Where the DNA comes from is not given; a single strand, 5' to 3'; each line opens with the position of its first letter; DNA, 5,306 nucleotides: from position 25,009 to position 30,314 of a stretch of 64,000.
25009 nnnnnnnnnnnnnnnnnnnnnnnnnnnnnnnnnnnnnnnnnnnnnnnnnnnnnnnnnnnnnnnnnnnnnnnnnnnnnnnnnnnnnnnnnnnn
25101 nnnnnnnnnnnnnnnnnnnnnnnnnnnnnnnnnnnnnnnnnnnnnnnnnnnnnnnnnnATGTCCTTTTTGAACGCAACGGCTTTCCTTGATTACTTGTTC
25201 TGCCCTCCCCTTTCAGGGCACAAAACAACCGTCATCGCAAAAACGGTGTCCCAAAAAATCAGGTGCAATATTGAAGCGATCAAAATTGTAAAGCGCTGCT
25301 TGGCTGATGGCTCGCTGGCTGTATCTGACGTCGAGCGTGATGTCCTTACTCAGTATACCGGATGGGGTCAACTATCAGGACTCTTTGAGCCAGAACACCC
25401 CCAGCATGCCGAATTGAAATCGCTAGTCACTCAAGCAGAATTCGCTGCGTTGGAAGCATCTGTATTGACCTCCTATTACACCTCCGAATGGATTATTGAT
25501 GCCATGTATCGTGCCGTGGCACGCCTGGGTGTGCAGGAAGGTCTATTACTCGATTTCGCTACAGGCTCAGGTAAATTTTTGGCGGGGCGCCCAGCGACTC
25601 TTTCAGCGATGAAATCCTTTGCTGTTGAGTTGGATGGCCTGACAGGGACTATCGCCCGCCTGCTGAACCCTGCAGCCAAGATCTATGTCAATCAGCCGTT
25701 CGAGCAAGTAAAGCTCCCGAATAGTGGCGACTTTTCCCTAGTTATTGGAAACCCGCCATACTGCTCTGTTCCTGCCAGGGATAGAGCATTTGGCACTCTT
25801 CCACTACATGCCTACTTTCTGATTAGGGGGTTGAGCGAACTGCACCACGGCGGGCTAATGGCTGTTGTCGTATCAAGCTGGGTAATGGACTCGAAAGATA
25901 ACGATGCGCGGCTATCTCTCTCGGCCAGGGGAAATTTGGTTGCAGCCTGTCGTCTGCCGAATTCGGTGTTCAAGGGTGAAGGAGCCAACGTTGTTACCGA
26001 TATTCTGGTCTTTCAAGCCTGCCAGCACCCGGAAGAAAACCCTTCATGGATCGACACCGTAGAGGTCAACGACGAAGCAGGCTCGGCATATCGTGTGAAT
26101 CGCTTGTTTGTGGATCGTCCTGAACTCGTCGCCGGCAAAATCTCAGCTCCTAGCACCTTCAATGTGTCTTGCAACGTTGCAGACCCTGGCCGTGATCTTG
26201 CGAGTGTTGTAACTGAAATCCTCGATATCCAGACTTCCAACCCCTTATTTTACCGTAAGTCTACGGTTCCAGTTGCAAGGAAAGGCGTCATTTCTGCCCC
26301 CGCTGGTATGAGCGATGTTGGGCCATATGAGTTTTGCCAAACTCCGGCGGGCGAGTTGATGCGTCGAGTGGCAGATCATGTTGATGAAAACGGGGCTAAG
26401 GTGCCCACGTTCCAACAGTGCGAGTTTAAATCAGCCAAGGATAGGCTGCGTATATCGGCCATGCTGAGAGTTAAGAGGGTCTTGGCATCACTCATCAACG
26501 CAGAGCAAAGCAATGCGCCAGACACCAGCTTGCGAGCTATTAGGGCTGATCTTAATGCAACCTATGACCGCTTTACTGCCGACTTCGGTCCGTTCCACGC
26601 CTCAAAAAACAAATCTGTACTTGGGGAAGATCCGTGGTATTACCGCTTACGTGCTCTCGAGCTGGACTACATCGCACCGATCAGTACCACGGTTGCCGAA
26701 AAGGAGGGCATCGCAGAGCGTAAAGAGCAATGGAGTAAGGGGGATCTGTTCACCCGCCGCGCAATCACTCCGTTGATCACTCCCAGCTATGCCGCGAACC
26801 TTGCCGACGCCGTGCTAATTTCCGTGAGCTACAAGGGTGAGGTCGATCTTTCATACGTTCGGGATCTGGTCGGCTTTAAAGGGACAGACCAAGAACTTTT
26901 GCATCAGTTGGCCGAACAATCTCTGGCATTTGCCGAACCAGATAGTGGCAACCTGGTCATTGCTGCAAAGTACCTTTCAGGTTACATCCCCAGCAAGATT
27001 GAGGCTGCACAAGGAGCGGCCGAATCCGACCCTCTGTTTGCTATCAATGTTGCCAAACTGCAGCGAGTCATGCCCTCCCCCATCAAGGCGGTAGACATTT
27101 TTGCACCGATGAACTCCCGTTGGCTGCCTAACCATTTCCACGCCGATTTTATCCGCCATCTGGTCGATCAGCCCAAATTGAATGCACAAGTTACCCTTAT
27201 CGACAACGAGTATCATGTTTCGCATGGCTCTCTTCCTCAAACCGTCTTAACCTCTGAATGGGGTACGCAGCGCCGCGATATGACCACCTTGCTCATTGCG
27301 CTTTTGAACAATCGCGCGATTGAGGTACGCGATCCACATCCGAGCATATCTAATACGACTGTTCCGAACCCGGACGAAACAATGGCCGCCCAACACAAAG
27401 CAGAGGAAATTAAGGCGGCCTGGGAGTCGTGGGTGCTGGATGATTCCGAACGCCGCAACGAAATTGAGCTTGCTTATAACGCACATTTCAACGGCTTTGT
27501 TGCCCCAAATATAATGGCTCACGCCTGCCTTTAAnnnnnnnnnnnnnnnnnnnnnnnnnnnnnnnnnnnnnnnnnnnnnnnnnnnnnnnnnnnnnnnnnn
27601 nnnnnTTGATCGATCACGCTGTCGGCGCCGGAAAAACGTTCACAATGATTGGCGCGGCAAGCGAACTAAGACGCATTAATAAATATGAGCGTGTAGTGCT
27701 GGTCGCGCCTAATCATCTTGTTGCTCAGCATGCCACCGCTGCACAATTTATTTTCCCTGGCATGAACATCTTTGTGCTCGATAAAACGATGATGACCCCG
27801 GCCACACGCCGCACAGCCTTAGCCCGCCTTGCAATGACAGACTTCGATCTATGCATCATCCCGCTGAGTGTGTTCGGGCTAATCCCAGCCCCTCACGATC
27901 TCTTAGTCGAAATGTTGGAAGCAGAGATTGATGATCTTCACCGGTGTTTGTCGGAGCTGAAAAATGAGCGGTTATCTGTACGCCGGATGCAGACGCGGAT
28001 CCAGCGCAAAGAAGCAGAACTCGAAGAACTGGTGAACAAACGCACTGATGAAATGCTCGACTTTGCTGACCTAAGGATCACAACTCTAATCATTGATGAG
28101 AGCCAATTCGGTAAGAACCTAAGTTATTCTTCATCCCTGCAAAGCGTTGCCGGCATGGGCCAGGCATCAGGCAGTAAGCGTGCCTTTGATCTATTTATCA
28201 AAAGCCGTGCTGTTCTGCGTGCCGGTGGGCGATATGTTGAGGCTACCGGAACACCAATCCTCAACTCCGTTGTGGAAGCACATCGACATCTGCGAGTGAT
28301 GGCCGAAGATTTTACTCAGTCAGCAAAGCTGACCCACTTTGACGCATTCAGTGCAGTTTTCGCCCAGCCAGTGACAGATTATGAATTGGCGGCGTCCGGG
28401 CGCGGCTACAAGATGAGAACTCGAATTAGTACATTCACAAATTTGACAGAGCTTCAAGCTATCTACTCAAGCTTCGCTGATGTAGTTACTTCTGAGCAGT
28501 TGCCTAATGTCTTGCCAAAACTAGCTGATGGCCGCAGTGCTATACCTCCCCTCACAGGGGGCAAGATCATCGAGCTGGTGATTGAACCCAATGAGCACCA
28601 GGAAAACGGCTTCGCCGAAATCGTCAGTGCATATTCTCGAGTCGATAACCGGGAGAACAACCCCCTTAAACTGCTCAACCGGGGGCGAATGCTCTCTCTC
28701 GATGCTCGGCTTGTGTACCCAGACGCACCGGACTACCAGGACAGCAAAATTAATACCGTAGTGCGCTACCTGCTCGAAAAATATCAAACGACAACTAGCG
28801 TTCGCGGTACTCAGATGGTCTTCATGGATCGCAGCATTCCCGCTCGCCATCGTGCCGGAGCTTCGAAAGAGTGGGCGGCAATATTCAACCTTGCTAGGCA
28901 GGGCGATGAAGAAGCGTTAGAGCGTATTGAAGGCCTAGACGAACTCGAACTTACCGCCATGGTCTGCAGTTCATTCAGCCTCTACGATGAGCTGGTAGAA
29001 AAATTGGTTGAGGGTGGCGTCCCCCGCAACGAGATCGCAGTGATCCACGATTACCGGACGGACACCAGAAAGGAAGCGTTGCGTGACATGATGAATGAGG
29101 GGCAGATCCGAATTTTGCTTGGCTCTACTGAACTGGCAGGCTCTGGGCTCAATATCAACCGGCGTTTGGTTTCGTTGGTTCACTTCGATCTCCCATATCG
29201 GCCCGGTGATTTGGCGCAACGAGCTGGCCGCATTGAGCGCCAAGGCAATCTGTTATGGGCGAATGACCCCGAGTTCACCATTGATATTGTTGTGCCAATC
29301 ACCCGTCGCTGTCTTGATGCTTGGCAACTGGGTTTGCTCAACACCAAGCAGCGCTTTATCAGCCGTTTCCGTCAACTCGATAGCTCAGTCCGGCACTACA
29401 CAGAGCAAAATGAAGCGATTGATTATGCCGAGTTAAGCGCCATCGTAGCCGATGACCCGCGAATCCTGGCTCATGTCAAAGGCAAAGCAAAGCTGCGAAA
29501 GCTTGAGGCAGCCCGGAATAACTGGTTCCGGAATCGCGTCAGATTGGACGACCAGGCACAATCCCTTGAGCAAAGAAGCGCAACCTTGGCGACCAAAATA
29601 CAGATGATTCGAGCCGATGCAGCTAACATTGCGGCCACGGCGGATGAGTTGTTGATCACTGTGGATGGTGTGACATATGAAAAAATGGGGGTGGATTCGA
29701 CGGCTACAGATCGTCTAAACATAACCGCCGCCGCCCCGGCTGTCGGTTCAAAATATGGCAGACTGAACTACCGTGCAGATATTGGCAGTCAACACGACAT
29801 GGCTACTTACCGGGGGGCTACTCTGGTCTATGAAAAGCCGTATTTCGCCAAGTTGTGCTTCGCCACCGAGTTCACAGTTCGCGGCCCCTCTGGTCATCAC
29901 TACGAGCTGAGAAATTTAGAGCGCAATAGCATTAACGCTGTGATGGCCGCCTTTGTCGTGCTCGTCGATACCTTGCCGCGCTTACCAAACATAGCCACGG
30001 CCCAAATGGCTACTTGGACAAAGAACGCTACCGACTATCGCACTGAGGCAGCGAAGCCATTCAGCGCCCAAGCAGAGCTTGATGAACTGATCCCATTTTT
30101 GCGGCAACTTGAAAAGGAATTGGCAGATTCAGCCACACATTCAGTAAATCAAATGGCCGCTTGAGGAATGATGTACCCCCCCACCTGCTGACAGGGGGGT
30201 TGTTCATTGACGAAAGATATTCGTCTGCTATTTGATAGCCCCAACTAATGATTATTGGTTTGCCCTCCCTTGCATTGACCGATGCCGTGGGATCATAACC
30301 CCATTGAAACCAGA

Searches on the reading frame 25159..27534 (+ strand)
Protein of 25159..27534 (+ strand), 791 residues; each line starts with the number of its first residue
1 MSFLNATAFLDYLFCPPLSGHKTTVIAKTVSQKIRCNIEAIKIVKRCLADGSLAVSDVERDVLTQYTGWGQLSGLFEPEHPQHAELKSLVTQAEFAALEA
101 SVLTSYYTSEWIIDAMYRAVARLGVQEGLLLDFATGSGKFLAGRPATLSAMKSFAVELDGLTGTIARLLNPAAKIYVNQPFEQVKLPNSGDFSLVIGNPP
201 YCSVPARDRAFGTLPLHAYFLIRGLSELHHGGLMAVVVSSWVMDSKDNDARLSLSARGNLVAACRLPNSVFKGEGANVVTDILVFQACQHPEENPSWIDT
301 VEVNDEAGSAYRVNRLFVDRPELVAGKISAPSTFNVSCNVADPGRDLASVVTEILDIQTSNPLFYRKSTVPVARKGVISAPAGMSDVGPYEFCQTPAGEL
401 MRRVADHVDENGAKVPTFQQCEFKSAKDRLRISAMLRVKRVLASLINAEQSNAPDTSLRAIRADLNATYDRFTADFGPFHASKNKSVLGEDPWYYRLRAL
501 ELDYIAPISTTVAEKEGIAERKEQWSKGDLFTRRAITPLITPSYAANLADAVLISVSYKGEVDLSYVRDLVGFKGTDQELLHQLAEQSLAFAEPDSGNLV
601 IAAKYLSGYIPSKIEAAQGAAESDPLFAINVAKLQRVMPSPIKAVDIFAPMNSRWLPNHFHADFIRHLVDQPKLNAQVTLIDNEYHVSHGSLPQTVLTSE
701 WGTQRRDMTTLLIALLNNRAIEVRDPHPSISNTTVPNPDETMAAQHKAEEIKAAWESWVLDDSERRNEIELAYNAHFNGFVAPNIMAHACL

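Call 12: search_protein_families(library=pfam, proteins=[window:25159-27534:+], max_evalue=0.01)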
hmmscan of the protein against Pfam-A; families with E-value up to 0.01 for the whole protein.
window:25159-27534:+ (791 aa): 2 families
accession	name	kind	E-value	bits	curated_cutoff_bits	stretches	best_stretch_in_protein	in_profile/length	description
PF07669.17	Eco57I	-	6.4e-05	23.5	25.3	1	179-244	63-140/171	Eco57I restriction-modification methylase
PF02384.22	N6_Mtase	-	0.0014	18.4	20.4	1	94-289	16-234/311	N-6 DNA Methylase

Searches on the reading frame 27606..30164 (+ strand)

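Call 12: search_protein_families(library=pfam, proteins=[window:27606-30164:+], max_evalue=0.01)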
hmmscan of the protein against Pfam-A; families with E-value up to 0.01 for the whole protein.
window:27606-30164:+ (852 aa): 2 families
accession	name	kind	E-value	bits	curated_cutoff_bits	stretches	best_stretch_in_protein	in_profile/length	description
PF00271.37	Helicase_C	-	1.7e-07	31.9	23.5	1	475-547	40-110/110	Helicase conserved C-terminal domain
PF04851.21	ResIII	-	0.0001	22.7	22.5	1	1-43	27-69/164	Type III restriction enzyme, res subunit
